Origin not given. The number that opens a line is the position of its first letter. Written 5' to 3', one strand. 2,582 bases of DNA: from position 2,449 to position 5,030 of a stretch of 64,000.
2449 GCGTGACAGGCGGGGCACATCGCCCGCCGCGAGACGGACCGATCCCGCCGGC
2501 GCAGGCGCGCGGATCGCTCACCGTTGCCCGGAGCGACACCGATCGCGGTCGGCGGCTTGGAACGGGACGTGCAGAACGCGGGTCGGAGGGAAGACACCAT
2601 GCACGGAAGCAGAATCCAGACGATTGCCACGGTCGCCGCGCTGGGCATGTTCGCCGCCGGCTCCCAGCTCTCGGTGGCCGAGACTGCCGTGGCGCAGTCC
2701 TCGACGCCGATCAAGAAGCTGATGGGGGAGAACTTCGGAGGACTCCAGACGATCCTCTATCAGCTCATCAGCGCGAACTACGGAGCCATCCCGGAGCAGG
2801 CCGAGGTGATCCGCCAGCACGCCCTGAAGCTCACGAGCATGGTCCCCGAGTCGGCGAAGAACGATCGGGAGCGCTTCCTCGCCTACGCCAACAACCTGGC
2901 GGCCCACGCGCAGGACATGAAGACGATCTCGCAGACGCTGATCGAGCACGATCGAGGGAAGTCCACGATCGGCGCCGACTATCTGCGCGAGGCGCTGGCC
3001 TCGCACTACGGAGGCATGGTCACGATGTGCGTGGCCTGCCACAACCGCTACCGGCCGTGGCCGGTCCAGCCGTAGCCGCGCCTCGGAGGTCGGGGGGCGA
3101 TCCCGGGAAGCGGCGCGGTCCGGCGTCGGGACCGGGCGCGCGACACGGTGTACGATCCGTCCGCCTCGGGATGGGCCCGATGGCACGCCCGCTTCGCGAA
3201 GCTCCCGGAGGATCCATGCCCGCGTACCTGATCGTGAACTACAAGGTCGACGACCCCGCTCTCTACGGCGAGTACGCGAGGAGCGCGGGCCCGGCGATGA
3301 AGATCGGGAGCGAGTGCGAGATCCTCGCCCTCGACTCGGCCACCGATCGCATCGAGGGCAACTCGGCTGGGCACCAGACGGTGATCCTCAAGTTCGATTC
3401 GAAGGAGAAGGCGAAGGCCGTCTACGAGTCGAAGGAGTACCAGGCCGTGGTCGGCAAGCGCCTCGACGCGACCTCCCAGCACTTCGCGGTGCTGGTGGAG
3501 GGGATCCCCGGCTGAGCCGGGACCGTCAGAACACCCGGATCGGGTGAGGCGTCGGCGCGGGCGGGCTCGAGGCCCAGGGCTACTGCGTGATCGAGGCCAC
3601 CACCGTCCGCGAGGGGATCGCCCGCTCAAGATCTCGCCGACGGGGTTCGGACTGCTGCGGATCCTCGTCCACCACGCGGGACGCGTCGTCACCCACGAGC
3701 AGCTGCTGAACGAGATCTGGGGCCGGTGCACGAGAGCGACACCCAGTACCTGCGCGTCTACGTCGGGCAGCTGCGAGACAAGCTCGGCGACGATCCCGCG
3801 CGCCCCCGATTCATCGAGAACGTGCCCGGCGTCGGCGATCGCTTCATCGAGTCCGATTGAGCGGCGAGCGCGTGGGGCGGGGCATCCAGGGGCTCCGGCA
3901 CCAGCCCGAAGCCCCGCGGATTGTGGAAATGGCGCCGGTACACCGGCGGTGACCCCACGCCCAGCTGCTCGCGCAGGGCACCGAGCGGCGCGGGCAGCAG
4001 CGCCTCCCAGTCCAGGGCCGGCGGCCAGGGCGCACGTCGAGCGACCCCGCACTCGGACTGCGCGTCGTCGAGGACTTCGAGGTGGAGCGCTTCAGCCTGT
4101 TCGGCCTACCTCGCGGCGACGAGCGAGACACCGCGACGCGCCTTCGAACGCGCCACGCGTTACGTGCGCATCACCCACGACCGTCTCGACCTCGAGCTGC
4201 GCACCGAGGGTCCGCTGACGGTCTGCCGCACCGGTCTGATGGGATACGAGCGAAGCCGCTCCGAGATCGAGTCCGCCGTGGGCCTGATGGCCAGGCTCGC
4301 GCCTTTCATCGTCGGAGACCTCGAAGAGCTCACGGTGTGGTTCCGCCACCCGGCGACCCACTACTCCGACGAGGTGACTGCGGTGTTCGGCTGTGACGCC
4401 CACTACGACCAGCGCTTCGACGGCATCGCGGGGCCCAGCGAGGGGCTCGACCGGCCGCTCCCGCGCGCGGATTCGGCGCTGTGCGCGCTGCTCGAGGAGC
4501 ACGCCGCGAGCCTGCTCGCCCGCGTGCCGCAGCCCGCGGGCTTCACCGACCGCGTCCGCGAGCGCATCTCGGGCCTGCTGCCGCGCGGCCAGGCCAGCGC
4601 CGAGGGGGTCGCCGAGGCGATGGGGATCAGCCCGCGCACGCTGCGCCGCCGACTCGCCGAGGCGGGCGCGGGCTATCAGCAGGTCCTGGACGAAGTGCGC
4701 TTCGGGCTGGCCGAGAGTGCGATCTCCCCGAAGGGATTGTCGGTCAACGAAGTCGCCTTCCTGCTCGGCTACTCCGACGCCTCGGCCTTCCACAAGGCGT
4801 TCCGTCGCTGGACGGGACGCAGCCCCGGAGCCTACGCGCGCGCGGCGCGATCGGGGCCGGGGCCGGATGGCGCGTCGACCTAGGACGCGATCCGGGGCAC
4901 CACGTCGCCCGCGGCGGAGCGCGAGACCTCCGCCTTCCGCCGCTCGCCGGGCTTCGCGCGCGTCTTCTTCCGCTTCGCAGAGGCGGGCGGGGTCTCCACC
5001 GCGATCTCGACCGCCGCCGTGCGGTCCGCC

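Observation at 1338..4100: Gene graveyard: five or six unrelated gene fragments packed into 2.7 kb around two intact small genes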

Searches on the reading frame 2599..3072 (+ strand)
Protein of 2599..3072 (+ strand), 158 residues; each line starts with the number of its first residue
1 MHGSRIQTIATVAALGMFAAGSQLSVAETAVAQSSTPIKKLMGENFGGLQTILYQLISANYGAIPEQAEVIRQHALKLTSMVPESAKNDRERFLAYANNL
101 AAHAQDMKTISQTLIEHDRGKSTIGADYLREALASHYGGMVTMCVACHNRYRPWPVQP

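Call 3: search_protein_families(library=pfam, max_evalue=1, proteins=[window:2599-3072:+])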
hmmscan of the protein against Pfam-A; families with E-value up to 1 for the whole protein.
window:2599-3072:+ (158 aa): 3 families
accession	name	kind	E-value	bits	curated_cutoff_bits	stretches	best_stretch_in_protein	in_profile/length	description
PF01322.25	Cytochrom_C_2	-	0.003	18.9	26.5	1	40-152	11-121/121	Cytochrome C'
PF04708.17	Pox_F16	-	0.11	12.4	30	1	51-113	140-201/215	Poxvirus F16 protein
PF23338.1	PTHB1_hp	-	0.18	12.7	27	1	90-138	18-66/104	PTHB1 hairpin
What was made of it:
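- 2599..3075 (+): Intact cytochrome c556 / class II cytochrome c gene (158 aa, C-terminal CxxCH). Weak Pfam Cytochrom_C_2 match (call 3).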

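Call 6: find_encoding_contigs(protein=window:2599-3072:+, flank=10000, max_places=10)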
Protein window:2599-3072:+ (158 aa): no gene with exactly this product is on record in the collection.

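Call 48: find_homologous_proteins(query=window:2599-3072:+, max_evalue=0.00001)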
Query window:2599-3072:+ (158 aa): 254 proteins with E <= 0.00001 among 289 candidates; the best 120 are listed.
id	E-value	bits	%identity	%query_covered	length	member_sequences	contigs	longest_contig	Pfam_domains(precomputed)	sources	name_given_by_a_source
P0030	3.3e-98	344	100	100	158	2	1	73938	-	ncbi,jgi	-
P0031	1.4e-59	218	62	99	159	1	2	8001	-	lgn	-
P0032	1.8e-59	218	64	99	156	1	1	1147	-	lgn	-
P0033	3.0e-59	217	65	96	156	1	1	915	-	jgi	-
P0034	3.4e-59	217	64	99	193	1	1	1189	-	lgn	-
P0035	5.2e-59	217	64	96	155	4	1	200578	PF01322.26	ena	-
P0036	1.1e-58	215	75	80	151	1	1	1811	PF01322.26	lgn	-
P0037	7.5e-58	213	64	97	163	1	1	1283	-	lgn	-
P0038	1.1e-57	212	67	91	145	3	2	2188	-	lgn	-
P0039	2.9e-57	211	63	99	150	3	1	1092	-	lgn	-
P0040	1.9e-56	208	64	91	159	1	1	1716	-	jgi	jgi:cytochrome c556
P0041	2.1e-56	208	72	77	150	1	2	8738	-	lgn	-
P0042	6.2e-56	207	62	99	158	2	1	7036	-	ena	-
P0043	3.3e-55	204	63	99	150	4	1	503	-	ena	-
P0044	5.1e-55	204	69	82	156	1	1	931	PF01322.26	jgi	jgi:cytochrome c556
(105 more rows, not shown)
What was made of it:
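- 2599..3075 (+): Some sources name them cytochrome c556 (call 48).
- Checked: Cytochrome c556 is full length against homologues of 150-159 aa (call 48).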

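Call 49: find_encoding_contigs(protein=P0030, flank=10000, max_places=4)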
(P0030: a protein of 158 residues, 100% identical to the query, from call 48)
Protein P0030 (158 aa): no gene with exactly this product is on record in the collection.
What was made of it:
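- Tried and rejected: Exact-protein look-up of the c556 gene returned no contig (calls 6, 49).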

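Call 50: find_encoding_contigs(protein=P0035, flank=6000, max_places=2)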
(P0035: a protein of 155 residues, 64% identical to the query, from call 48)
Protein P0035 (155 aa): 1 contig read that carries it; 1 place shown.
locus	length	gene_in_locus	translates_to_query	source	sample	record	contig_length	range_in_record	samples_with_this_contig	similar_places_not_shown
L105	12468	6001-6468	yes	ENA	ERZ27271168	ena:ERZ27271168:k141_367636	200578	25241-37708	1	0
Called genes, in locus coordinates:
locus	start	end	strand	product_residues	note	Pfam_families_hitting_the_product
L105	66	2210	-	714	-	-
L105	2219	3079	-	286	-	PF14522:Cytochrome_C7 (faint), PF14537:Cytochrom_c3_2 (weak), PF09699:Paired_CXXCH_1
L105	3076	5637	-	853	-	PF02085:Cytochrom_CIII (faint), PF14522:Cytochrome_C7 (faint), PF09699:Paired_CXXCH_1 (faint), PF22113:Mtrc-MtrF_II-IV_dom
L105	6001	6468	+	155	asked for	PF01322:Cytochrom_C_2 (weak)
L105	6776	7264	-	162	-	PF00571:CBS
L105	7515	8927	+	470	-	PF03007:WS_DGAT_cat, PF06974:WS_DGAT_C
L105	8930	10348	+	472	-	PF03007:WS_DGAT_cat, PF06974:WS_DGAT_C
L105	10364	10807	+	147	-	PF00571:CBS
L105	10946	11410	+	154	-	PF00571:CBS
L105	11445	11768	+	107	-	-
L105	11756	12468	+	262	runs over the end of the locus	PF00034:Cytochrom_C, PF13442:Cytochrome_CBB3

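Call 51: find_encoding_contigs(protein=P0041, flank=6000, max_places=2)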
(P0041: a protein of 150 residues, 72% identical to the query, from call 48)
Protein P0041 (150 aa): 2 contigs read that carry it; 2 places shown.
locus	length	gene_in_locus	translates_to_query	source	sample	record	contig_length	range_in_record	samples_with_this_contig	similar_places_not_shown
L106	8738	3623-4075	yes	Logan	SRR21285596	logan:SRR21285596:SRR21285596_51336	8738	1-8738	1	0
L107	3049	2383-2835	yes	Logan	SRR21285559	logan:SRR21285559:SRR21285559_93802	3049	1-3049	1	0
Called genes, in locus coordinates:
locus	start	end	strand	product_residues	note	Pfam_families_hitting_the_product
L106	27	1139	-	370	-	-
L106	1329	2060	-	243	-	PF05875:Ceramidase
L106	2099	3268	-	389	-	-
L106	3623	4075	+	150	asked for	-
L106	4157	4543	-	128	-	PF00571:CBS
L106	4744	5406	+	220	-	-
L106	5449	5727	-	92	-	PF02597:ThiS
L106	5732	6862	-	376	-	PF02012:BNR (faint), PF15899:BNR_6 (faint), PF15902:Sortilin-Vps10 (weak)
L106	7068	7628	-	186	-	-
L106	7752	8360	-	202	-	PF13649:Methyltransf_25 (weak)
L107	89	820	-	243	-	PF05875:Ceramidase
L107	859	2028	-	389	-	-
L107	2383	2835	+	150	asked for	-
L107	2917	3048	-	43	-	?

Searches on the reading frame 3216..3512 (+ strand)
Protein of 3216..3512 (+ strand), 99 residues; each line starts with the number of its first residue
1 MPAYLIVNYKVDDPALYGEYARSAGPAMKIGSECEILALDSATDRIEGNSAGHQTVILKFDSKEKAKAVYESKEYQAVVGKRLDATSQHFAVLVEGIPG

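Call 3: search_protein_families(library=pfam, max_evalue=1, proteins=[window:3216-3512:+])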
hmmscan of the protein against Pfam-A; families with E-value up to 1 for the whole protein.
window:3216-3512:+ (99 aa): 1 family
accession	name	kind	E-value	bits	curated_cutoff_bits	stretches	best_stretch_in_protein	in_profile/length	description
PF07045.17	DUF1330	-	5.8e-20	71.9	23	1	2-96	1-93/94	Domain of unknown function (DUF1330)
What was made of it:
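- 3216..3515 (+): Intact DUF1330 gene, the conserved anchor of the locus. Pfam DUF1330, E 5.8e-20, profile 1-93 of 94 (call 3).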

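Call 5: find_encoding_contigs(protein=window:3216-3512:+, flank=10000, max_places=10)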
Protein window:3216-3512:+ (99 aa): 1 contig read that carries it; 1 place shown.
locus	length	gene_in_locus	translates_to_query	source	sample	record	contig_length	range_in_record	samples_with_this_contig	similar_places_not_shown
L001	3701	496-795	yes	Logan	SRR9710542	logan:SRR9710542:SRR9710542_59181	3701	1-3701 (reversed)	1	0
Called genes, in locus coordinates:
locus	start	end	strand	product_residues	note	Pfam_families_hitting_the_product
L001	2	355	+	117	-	?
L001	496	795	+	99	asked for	PF07045:DUF1330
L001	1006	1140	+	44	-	PF00486:Trans_reg_C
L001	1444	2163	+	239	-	PF12625:Arabinose_bd, PF12833:HTH_18, PF00165:HTH_AraC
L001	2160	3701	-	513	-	?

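Call 30: find_related_loci(query=window:3216-3512:+, collection=metagenome_contigs, flank=10000)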
Query window:3216-3512:+ (99 aa) in metagenome_contigs; peptide patterns used: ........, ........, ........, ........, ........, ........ (x = any residue, [..] = any of these).
227 stretches matched a pattern; 19 encode a relative of the query (tblastn E <= 1e-3); 19 distinct loci.
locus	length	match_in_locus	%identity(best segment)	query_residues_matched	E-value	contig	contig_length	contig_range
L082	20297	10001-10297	83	1-99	1e-55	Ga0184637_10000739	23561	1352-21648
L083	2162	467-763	78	1-99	3e-54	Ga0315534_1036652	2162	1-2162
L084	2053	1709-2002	77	1-98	2e-52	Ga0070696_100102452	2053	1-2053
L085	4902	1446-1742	75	1-99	5e-52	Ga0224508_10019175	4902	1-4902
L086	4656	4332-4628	78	1-99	7e-52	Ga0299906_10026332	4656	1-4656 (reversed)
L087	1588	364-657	74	1-98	2e-52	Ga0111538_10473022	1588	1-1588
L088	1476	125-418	74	1-98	1e-52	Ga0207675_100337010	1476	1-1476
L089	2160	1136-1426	76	1-97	4e-50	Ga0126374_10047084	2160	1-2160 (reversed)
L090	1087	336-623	76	1-96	4e-52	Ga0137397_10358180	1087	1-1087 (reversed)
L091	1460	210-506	72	1-99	1e-49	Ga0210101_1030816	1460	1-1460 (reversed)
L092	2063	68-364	72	1-99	1e-48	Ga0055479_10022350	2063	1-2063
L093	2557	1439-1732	76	1-99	3e-47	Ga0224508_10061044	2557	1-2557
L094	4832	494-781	74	1-96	2e-47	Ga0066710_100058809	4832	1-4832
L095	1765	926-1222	63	1-99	7e-46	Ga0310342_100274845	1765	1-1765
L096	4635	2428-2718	66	1-97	2e-44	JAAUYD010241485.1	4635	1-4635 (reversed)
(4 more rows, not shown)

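Call 67: search_protein_families(library=pfam, max_evalue=0.001, proteins=[L093:1757-2539:-, L082:8948-9511:+, L082:9578-9976:+, L082:6770-8788:+])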
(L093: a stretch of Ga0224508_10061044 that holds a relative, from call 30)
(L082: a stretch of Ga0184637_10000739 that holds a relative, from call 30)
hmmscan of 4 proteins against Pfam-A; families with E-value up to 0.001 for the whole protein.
L093:1757-2539:- (261 aa): 1 family
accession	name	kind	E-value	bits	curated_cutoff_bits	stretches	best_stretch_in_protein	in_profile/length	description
PF05019.18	Coq4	-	9.9e-15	54.9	22.9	1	21-232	15-221/221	Coenzyme Q (ubiquinone) biosynthesis protein Coq4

L082:8948-9511:+ (188 aa): 1 family
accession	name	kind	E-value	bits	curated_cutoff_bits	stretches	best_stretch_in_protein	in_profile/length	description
PF00226.36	DnaJ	-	5.7e-20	71.6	27.8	1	8-68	1-63/63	DnaJ domain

L082:9578-9976:+ (133 aa): 1 family
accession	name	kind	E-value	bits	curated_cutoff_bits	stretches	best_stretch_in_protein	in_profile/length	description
PF05154.21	TM2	-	2.1e-31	108.3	27.9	2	74-119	5-51/51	TM2 domain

L082:6770-8788:+ (673 aa): 5 families
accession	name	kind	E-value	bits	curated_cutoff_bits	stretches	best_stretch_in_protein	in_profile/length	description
PF02129.25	Peptidase_S15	-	1e-59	202.9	23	1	23-274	1-262/262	X-Pro dipeptidyl-peptidase (S15 family)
PF08530.16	PepX_C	-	5.3e-35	121.7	22.5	1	330-516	19-199/217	X-Pro dipeptidyl-peptidase C-terminal non-catalytic domain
PF00561.26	Abhydrolase_1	-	1.9e-06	28.2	25.8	1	78-250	33-189/245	alpha/beta hydrolase fold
PF12146.15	Hydrolase_4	-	1.4e-05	25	27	1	64-148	23-107/239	Serine aminopeptidase, S33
PF00326.27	Peptidase_S9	-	0.00073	19.5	22.6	0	66-149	8-96/213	Prolyl oligopeptidase family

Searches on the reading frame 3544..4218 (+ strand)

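Call 3: search_protein_families(library=pfam, max_evalue=1, proteins=[window:3544-4218:+])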
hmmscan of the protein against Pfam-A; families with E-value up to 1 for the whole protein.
window:3544-4218:+ (224 aa): 1 family
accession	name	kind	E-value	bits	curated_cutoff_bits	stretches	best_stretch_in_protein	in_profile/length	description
PF00486.34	Trans_reg_C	-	4.4e-08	33.5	26.2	1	26-62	2-38/77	Transcriptional regulatory protein, C terminal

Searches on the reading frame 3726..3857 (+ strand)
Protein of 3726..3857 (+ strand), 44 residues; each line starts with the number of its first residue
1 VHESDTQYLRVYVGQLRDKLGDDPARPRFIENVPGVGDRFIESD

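Call 3: search_protein_families(library=pfam, max_evalue=1, proteins=[window:3726-3857:+])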
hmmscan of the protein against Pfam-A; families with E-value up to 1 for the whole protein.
window:3726-3857:+ (44 aa): 1 family
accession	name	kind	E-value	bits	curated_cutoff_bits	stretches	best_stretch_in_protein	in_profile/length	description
PF00486.34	Trans_reg_C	-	2.5e-08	34.3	26.2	1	3-37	40-74/77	Transcriptional regulatory protein, C terminal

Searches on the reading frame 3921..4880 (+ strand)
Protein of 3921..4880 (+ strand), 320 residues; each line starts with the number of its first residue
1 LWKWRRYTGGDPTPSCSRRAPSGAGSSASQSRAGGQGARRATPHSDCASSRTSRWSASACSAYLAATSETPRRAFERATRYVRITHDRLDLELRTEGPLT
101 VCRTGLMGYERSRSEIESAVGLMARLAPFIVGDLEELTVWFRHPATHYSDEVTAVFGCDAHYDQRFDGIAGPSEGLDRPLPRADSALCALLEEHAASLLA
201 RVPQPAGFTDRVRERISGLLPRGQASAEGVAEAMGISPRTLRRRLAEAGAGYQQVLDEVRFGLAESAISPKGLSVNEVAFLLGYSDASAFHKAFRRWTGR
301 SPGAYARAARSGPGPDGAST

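Call 3: search_protein_families(library=pfam, max_evalue=1, proteins=[window:3921-4880:+])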
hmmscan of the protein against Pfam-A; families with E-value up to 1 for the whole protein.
window:3921-4880:+ (320 aa): 15 families
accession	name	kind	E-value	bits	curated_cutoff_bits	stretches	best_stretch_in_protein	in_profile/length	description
PF12833.13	HTH_18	-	3.4e-20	72.6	33.6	1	231-307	2-79/80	Helix-turn-helix domain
PF12625.12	Arabinose_bd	-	1.4e-17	64.9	27.6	1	49-180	50-185/185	Arabinose-binding domain of AraC transcription regulator, N-term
PF00165.29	HTH_AraC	-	1.8e-09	37.9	26.6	1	272-305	8-40/42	Bacterial regulatory helix-turn-helix proteins, AraC family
PF12840.13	HTH_20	-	0.00083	19.7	27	1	210-246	3-40/51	Helix-turn-helix domain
PF13384.12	HTH_23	-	0.00099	19.3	24.6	1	216-246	10-39/50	Homeodomain-like domain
PF13542.12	HTH_Tnp_ISL3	-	0.006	16.5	27.4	1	206-246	10-48/51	Helix-turn-helix domain of transposase family ISL3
PF02954.25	HTH_8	-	0.0072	16.5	22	1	230-247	24-41/42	Bacterial regulatory protein, Fis family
PF20432.4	Xre-like-HTH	-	0.012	16.3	25.8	1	225-248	24-47/63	Antitoxin Xre-like helix-turn-helix domain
PF08220.18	HTH_DeoR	-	0.044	14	21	1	220-246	10-36/57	DeoR-like helix-turn-helix domain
PF08281.18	Sigma70_r4_2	-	0.066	13.3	25.7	1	228-248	30-50/54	Sigma-70, region 4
PF04967.18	HTH_10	-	0.093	13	23.1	1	224-248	23-47/53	HTH DNA binding domain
PF13556.12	HTH_30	-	0.1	12.8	27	1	226-247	14-35/59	PucR C-terminal helix-turn-helix domain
PF00376.29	MerR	-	0.12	12.6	28.2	1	230-243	5-18/38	MerR family regulatory protein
PF01527.26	HTH_Tnp_1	-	0.15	12.8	24.1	0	208-244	7-43/75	Transposase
PF07638.17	Sigma70_ECF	-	0.21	11.9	21.1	0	226-251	153-178/185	ECF sigma factor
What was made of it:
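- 4037..4883 (+): Remnant 6: AraC-family regulator lacking its first ~67-78 codons, with a +1 insertion at about 4103. A 239-aa ORF (4164-4883) with an intact HTH remains. Pfam Arabinose_bd profile 50-185 of 185, plus HTH_18 (call 3).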
